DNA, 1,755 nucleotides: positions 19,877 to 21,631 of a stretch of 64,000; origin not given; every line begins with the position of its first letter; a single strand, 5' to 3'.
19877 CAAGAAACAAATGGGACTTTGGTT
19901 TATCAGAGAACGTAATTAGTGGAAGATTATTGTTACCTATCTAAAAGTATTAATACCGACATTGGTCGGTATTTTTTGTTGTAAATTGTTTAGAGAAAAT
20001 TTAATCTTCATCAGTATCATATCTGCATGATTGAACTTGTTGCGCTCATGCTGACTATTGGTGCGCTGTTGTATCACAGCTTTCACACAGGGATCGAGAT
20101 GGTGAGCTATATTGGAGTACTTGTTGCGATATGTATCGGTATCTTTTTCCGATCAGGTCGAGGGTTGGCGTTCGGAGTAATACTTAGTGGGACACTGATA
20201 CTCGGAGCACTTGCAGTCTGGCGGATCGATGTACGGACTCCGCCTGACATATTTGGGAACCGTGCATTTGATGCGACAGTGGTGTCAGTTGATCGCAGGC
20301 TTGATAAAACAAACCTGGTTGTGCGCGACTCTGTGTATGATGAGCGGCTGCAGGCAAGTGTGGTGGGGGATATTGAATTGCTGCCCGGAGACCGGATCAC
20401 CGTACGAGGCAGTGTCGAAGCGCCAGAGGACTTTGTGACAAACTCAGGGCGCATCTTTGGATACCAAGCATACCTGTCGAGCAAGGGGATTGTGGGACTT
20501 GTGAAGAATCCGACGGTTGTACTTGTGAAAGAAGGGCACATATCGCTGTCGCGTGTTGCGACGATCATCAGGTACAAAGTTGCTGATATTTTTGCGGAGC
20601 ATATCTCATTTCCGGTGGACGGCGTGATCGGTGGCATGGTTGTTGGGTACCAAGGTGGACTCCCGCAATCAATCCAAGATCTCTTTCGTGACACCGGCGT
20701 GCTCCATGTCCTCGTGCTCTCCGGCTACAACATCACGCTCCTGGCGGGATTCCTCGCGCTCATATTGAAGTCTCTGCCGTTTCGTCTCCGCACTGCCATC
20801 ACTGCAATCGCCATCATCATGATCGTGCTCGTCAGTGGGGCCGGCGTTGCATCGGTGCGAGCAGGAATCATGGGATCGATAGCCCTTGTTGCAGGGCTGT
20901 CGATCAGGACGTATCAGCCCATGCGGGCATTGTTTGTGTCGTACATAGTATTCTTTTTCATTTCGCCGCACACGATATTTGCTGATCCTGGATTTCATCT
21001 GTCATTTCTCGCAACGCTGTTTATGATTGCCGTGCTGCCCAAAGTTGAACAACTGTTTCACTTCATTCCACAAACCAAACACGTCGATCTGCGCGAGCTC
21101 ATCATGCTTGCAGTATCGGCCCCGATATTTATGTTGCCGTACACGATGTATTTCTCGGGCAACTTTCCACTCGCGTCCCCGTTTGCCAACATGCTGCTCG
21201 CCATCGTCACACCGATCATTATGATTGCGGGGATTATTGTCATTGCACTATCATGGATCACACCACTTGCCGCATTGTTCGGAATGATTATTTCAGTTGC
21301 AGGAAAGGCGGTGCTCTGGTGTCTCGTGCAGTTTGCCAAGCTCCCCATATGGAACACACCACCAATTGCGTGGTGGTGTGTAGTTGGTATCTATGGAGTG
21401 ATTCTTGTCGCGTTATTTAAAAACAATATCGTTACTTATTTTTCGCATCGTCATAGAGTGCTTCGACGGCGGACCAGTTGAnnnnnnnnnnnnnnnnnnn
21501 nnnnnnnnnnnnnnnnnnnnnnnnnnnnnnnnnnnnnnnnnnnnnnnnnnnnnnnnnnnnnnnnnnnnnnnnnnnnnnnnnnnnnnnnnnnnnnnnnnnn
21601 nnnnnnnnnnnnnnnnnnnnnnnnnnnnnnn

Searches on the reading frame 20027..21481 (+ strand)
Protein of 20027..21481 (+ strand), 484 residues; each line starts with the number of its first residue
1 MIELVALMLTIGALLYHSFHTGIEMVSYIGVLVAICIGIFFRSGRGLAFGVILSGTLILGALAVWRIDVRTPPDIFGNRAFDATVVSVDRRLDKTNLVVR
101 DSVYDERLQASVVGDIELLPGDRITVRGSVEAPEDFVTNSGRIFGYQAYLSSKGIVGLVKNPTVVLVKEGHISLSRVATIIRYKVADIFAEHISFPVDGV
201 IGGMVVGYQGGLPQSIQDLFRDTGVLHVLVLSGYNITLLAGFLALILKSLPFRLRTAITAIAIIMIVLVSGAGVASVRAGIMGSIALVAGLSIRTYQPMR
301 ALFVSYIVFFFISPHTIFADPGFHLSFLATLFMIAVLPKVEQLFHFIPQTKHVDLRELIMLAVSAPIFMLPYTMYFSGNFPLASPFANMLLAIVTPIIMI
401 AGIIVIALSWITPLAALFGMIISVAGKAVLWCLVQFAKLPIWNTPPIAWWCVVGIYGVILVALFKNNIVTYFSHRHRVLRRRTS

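Call 85: search_protein_families(library=pfam, proteins=[window:20027-21481:+], max_evalue=0.001)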
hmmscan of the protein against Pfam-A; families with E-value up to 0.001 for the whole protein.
window:20027-21481:+ (484 aa): 2 families
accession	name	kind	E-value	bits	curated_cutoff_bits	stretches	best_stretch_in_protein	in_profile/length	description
PF03772.21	Competence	-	1.3e-38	133.4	23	1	204-464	1-265/270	Competence protein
PF13567.11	DUF4131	-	0.00025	21.2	31.6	1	25-158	32-156/165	Domain of unknown function (DUF4131)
